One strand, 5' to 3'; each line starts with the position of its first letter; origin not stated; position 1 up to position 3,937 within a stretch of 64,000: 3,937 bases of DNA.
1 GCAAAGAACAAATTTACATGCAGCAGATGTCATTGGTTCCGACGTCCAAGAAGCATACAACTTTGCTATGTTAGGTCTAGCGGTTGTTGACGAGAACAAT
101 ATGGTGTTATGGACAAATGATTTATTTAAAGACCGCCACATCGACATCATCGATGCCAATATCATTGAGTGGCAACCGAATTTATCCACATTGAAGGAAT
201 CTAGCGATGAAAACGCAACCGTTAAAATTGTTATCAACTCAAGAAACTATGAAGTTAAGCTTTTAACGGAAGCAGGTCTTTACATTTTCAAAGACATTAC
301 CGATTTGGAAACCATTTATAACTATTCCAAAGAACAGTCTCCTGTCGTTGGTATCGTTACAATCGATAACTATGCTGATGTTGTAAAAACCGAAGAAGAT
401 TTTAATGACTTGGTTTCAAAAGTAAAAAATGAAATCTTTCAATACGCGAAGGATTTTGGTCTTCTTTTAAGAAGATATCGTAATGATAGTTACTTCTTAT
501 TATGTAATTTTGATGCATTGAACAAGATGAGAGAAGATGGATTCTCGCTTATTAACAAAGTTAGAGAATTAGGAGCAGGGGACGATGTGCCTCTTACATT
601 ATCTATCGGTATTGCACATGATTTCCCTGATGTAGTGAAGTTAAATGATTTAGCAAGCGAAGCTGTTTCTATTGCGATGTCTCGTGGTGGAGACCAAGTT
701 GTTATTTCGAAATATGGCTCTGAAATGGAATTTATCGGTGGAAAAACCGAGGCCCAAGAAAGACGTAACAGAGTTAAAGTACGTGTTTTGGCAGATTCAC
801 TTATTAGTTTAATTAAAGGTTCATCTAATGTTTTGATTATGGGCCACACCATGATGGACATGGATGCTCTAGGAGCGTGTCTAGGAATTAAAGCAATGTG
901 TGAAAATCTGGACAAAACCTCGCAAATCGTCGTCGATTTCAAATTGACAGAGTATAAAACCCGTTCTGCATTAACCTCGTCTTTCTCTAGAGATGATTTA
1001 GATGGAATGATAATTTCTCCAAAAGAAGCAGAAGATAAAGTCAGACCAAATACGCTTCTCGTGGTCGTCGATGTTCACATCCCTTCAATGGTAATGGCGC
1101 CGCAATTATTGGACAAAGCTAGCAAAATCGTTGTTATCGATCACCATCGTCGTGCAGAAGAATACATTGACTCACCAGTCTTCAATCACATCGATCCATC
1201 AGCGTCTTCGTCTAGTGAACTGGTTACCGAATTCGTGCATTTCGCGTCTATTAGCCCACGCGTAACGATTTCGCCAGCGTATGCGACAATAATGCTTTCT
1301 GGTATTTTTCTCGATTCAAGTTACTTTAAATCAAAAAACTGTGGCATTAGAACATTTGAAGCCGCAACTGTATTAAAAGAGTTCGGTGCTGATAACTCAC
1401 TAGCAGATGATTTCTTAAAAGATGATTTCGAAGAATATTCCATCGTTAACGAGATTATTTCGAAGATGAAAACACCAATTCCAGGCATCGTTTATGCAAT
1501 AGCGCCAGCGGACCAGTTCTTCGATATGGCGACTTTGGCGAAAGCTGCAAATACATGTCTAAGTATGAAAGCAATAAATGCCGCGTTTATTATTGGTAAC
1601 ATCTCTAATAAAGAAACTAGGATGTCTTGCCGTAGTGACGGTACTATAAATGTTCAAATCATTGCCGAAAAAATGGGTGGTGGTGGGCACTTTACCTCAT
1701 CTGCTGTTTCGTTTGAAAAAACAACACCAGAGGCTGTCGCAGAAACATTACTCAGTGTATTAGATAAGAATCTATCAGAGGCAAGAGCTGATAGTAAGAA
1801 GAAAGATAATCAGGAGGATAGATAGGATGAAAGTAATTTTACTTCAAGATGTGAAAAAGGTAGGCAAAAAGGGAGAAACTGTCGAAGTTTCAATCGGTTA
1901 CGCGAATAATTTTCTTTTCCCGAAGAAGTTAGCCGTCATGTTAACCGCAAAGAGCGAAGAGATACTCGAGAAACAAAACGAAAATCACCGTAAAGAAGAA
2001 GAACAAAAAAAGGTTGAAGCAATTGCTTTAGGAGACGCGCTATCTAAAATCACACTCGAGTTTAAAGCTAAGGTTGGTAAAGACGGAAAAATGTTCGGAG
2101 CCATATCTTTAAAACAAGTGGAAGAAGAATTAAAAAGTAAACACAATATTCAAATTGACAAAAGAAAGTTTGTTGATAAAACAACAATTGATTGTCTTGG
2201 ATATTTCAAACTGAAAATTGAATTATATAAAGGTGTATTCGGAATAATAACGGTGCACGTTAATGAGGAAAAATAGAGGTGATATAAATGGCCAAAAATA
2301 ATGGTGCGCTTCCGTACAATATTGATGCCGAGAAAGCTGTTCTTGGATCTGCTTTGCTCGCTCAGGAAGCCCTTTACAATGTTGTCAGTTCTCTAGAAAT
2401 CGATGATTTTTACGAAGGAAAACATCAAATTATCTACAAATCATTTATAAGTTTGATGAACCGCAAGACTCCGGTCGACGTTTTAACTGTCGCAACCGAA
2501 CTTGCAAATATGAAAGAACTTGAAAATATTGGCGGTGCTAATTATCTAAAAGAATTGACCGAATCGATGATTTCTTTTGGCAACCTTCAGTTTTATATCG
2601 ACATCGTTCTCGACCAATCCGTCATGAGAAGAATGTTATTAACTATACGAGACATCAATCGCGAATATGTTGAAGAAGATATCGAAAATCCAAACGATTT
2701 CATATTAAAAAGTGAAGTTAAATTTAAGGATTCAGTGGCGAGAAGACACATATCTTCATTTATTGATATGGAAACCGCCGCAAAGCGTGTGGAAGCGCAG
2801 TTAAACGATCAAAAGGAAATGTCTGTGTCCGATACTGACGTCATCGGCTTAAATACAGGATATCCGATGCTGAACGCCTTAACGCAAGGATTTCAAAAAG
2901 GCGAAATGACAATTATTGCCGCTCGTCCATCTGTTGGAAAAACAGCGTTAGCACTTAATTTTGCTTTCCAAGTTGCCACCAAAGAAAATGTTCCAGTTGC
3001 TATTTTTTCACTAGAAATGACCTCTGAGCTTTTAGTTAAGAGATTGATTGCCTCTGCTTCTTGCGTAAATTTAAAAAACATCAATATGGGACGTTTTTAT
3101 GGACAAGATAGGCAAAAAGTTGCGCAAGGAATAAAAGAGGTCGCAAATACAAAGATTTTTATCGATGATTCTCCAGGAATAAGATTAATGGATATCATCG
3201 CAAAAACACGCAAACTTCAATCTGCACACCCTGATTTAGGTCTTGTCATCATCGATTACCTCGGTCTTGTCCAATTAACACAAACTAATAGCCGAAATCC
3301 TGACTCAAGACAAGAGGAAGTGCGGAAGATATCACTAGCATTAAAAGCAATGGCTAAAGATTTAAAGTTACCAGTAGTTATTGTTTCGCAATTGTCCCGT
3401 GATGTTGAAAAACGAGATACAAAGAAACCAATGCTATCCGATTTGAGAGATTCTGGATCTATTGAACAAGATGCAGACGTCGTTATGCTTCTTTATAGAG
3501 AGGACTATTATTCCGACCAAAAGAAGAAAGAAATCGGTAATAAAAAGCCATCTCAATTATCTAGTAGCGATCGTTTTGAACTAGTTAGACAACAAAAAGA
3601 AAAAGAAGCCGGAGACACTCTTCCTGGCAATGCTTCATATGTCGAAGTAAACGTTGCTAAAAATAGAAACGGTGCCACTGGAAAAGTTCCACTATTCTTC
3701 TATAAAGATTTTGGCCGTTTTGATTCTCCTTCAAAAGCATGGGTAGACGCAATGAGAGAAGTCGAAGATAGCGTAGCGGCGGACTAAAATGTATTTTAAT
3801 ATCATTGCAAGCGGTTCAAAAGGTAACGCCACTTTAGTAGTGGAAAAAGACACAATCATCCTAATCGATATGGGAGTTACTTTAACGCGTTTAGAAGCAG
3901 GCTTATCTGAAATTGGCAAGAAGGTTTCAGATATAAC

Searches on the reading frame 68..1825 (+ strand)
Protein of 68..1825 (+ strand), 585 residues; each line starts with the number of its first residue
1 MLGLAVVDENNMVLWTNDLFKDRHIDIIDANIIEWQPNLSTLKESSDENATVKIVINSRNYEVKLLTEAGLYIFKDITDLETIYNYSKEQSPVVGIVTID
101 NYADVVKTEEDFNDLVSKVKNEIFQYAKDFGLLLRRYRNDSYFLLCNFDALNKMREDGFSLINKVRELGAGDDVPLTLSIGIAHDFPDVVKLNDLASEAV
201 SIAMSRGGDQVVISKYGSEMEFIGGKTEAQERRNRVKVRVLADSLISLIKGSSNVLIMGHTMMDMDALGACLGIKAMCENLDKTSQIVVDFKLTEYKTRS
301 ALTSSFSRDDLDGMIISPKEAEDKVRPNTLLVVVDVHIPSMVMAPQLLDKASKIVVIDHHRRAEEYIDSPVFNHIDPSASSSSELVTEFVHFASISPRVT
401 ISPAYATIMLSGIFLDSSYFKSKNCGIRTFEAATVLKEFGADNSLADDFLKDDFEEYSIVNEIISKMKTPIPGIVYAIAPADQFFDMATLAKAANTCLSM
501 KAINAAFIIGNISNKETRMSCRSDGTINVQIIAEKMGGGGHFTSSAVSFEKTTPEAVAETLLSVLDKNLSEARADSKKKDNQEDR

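Call 68: search_protein_families(library=pfam, proteins=[window:68-1825:+], max_evalue=0.00001)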
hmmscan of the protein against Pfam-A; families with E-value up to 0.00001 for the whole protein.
window:68-1825:+ (585 aa): 3 families
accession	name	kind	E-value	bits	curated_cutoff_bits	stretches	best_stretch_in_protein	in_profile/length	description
PF24898.2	GGDEF_GdpP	-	1.7e-26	93.4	30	1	97-218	1-123/126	Cyclic-di-AMP phosphodiesterase GdpP-like, GGDEF domain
PF01368.27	DHH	-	2.7e-22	79.8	28.1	1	254-413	1-125/125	DHH family, N-terminal domain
PF02272.25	DHHA1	-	5.9e-10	40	25.9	1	481-569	9-100/102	DHHA1 domain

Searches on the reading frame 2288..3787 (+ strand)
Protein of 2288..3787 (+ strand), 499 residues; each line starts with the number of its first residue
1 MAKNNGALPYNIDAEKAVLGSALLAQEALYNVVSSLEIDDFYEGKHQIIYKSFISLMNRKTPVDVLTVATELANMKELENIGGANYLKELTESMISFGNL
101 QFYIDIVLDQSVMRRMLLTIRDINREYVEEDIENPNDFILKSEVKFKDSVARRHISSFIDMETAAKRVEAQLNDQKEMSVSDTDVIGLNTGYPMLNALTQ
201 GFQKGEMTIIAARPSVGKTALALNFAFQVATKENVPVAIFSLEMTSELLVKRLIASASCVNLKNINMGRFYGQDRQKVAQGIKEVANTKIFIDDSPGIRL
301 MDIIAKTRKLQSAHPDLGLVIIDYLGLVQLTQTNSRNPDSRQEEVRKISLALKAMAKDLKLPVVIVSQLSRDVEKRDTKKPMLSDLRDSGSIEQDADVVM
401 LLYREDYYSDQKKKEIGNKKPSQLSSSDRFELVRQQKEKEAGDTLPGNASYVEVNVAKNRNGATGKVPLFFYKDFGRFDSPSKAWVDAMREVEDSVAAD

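Call 68: search_protein_families(library=pfam, proteins=[window:2288-3787:+], max_evalue=0.00001)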
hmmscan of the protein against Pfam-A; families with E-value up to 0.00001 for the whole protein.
window:2288-3787:+ (499 aa): 4 families
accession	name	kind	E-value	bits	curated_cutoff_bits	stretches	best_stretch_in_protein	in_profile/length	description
PF03796.21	DnaB_C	-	7.1e-91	304.5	27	1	187-479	1-254/255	DnaB-like helicase C terminal domain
PF00772.26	DnaB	-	1.7e-28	99.1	23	1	8-108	2-102/103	DnaB-like helicase N terminal domain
PF13481.12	AAA_25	-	3.5e-13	50.1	27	1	178-370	5-191/195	AAA domain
PF06745.19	ATPase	-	2.1e-06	27.7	26.6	1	189-376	2-169/231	KaiC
